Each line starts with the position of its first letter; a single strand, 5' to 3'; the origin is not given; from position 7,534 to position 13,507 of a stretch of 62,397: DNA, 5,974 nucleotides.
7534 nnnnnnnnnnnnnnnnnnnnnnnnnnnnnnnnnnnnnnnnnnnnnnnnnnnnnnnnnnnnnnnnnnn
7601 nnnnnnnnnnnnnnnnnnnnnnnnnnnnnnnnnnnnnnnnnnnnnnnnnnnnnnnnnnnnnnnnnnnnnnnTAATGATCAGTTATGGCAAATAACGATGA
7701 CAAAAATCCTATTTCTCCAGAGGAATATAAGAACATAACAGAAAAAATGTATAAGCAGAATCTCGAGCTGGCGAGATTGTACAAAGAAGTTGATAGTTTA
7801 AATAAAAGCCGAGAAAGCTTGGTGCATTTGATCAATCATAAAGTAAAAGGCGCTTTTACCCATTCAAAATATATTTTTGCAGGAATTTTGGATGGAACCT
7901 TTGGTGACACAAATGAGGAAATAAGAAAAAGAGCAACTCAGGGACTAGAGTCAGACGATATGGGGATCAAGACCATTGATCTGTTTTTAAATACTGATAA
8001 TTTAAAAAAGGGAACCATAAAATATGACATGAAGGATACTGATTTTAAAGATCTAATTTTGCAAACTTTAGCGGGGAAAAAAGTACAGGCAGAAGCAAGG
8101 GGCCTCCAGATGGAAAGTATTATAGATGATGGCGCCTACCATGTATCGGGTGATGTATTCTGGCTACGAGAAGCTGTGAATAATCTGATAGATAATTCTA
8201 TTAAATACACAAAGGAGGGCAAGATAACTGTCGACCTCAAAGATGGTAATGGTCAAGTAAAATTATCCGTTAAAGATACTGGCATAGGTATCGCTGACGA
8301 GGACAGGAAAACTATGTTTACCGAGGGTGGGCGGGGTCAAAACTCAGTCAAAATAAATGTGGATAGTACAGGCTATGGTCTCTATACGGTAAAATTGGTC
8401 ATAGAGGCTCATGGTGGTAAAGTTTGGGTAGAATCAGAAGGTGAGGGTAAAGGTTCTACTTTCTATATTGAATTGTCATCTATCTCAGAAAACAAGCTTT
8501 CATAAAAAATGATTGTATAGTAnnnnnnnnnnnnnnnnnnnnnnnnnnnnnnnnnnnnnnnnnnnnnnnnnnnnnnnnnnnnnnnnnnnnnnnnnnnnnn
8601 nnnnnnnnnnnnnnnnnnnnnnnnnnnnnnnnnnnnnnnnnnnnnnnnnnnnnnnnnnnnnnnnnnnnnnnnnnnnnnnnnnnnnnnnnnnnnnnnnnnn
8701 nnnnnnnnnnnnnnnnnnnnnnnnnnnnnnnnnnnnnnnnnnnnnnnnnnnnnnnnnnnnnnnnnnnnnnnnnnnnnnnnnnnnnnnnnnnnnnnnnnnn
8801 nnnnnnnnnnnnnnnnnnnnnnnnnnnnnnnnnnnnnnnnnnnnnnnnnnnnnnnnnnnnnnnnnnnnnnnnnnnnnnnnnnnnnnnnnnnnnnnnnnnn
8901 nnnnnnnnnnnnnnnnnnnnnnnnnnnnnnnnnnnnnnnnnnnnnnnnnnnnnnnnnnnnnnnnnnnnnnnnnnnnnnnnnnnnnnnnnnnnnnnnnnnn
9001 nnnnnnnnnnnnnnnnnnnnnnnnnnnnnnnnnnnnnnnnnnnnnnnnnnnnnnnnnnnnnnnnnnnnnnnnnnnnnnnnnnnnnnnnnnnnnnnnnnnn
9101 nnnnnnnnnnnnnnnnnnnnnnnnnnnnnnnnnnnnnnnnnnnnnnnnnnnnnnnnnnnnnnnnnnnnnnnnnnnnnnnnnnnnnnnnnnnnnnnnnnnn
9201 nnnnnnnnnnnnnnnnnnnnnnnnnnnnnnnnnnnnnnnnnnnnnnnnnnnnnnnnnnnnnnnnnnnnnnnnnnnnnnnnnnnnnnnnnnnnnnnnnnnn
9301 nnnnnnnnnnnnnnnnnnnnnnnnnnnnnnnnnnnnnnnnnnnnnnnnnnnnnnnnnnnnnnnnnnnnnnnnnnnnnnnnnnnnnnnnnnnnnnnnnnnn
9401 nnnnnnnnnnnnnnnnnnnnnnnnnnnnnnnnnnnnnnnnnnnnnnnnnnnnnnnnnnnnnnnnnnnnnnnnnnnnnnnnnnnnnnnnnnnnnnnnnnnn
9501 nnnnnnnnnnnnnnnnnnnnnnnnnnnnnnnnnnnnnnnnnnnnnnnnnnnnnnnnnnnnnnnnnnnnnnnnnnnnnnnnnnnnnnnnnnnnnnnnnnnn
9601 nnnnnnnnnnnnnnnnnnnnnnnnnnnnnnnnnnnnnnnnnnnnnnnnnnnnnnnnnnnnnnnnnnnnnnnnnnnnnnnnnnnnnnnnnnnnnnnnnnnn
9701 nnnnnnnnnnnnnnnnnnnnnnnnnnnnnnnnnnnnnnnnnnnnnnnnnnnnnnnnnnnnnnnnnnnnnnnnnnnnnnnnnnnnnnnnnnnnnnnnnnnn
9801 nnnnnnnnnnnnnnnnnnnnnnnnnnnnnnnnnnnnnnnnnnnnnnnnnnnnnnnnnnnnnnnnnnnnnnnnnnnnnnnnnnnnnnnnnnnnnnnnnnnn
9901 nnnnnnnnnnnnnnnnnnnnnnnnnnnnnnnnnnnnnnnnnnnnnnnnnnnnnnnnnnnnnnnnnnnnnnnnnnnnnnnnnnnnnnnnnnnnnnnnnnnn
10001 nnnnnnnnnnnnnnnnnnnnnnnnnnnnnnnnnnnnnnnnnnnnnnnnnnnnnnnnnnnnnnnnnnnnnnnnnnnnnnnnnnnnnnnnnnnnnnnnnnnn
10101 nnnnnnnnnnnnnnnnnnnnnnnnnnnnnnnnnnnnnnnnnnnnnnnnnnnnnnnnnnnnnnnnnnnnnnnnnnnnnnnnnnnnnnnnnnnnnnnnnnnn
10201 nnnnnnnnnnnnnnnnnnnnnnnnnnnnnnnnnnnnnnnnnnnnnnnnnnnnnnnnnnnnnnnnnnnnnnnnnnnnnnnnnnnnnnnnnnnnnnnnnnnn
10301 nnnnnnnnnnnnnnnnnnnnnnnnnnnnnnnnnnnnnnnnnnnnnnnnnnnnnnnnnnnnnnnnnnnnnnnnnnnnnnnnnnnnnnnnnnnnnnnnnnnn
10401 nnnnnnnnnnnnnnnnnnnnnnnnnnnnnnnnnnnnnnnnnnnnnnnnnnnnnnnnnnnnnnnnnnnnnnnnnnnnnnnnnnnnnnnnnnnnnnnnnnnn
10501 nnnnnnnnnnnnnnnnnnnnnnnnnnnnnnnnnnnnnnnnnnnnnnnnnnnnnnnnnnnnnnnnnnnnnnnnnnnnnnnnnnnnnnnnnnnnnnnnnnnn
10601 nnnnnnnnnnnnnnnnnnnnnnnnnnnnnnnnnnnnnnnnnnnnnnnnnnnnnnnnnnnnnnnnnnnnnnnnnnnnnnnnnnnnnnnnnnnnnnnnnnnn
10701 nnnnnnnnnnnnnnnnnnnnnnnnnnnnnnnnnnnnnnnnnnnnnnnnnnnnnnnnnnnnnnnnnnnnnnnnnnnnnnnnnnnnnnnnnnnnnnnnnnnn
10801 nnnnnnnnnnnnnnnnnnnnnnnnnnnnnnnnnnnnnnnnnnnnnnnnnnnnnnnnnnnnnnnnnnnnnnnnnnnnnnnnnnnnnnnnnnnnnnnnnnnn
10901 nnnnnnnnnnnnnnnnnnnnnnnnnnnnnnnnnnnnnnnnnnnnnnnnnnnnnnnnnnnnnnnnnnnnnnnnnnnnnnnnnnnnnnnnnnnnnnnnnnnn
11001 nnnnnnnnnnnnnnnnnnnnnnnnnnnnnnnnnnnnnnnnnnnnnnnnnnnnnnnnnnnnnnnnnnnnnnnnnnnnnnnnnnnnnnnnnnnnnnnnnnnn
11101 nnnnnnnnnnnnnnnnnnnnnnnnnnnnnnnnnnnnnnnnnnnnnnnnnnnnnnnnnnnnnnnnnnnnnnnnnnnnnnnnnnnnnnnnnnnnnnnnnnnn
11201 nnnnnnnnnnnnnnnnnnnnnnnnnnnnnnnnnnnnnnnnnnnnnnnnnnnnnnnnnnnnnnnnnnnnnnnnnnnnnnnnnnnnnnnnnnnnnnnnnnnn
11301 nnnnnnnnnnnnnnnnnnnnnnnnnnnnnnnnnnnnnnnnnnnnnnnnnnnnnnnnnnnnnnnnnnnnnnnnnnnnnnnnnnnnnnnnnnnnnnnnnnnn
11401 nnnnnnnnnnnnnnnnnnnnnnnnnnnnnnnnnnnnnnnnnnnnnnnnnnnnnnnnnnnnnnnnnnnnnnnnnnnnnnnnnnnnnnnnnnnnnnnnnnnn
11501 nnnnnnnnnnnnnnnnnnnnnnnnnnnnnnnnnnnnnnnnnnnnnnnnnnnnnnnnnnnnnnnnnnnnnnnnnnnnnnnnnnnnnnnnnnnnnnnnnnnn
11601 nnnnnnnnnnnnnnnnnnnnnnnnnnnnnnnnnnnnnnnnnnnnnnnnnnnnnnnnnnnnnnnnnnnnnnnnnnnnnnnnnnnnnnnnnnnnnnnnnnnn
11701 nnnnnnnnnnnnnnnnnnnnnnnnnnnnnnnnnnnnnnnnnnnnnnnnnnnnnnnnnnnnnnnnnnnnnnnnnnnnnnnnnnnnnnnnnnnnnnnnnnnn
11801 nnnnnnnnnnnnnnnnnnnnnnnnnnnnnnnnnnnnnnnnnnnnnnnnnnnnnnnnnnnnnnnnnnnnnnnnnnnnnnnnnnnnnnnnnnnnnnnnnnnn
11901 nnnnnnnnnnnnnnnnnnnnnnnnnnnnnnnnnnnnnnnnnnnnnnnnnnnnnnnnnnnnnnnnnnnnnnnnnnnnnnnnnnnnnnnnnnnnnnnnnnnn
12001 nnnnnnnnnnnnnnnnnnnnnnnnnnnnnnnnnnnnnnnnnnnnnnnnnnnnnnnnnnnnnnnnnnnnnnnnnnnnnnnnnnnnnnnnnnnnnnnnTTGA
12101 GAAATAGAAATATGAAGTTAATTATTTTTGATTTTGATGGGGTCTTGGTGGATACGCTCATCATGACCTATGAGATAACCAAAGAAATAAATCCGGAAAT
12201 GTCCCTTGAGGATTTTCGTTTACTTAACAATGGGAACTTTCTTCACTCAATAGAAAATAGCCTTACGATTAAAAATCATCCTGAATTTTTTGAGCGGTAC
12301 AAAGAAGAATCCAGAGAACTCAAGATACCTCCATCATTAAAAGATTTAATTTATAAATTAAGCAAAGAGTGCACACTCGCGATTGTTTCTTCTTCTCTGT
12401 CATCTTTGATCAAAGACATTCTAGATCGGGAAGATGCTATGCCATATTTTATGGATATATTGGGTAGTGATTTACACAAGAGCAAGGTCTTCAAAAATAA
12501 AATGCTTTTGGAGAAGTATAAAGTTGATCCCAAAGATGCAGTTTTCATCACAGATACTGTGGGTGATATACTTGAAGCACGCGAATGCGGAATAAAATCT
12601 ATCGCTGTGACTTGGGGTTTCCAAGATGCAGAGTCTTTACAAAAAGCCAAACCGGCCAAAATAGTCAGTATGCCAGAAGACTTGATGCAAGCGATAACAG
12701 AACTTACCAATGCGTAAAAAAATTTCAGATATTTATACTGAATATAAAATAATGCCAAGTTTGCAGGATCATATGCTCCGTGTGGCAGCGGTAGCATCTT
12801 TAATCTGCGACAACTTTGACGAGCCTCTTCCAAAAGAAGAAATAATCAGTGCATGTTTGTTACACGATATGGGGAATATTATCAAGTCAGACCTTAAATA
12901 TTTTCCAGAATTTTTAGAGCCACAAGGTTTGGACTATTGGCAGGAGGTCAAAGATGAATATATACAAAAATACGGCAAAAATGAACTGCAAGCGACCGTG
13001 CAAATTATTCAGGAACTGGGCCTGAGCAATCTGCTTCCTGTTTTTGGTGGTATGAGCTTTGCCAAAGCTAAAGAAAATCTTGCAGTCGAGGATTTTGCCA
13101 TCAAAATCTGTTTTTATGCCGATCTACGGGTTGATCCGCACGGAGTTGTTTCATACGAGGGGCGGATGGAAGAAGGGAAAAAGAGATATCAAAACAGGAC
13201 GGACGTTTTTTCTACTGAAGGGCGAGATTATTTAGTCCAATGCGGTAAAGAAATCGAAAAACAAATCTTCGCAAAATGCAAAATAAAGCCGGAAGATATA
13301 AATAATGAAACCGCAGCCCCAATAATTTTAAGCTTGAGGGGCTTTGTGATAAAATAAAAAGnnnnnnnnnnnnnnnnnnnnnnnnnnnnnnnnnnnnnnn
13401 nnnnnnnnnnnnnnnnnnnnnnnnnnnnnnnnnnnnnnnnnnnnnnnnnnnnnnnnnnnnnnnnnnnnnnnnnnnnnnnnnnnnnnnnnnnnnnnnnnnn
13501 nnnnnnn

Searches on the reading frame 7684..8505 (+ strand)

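Call 10: search_protein_families(library=pfam, proteins=[window:7684-8505:+], max_evalue=0.001)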
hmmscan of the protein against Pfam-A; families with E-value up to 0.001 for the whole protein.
window:7684-8505:+ (273 aa): 4 families
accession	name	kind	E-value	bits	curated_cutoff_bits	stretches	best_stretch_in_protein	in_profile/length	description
PF02518.31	HATPase_c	-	4.3e-25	88.7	26.4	1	157-264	2-107/111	Histidine kinase-, DNA gyrase B-, and HSP90-like ATPase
PF13589.12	HATPase_c_3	-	3.7e-05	24.2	25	1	162-269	4-110/137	Histidine kinase-, DNA gyrase B-, and HSP90-like ATPase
PF13581.12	HATPase_c_2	-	0.00015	22.2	27.4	1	161-236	36-105/127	Histidine kinase-like ATPase domain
PF14501.12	HATPase_c_5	-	0.00039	20.7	22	0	164-252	9-91/102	GHKL domain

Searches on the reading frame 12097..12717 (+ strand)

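Call 10: search_protein_families(library=pfam, proteins=[window:12097-12717:+], max_evalue=0.001)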
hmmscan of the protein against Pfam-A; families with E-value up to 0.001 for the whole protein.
window:12097-12717:+ (206 aa): 4 families
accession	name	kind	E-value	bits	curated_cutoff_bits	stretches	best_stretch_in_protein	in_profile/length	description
PF13419.12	HAD_2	-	5e-19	69.5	23.8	1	9-171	1-178/178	Haloacid dehalogenase-like hydrolase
PF00702.32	Hydrolase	-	7.2e-10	40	26.4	1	6-165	1-191/191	haloacid dehalogenase-like hydrolase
PF13242.12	Hydrolase_like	-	5.4e-08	33.1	22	1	136-190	12-69/75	HAD-hyrolase-like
PF12710.13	HAD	-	0.00098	20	27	0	9-158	1-185/189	haloacid dehalogenase-like hydrolase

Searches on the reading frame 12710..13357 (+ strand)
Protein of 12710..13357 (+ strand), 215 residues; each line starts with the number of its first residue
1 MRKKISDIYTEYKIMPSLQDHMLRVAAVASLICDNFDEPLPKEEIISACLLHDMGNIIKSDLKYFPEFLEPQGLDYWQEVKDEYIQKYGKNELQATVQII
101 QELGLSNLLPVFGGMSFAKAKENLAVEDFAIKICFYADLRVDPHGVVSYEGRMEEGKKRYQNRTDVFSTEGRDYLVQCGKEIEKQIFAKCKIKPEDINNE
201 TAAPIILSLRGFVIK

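Call 10: search_protein_families(library=pfam, proteins=[window:12710-13357:+], max_evalue=0.001)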
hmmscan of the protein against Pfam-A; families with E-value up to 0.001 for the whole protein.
window:12710-13357:+ (215 aa): 2 families
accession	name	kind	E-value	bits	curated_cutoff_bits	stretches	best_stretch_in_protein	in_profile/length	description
PF01966.28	HD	-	8.7e-07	29.7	22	1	20-63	3-47/116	HD domain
PF13023.12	HD_3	-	2.8e-05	24.5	22.5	1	17-64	22-69/165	HD domain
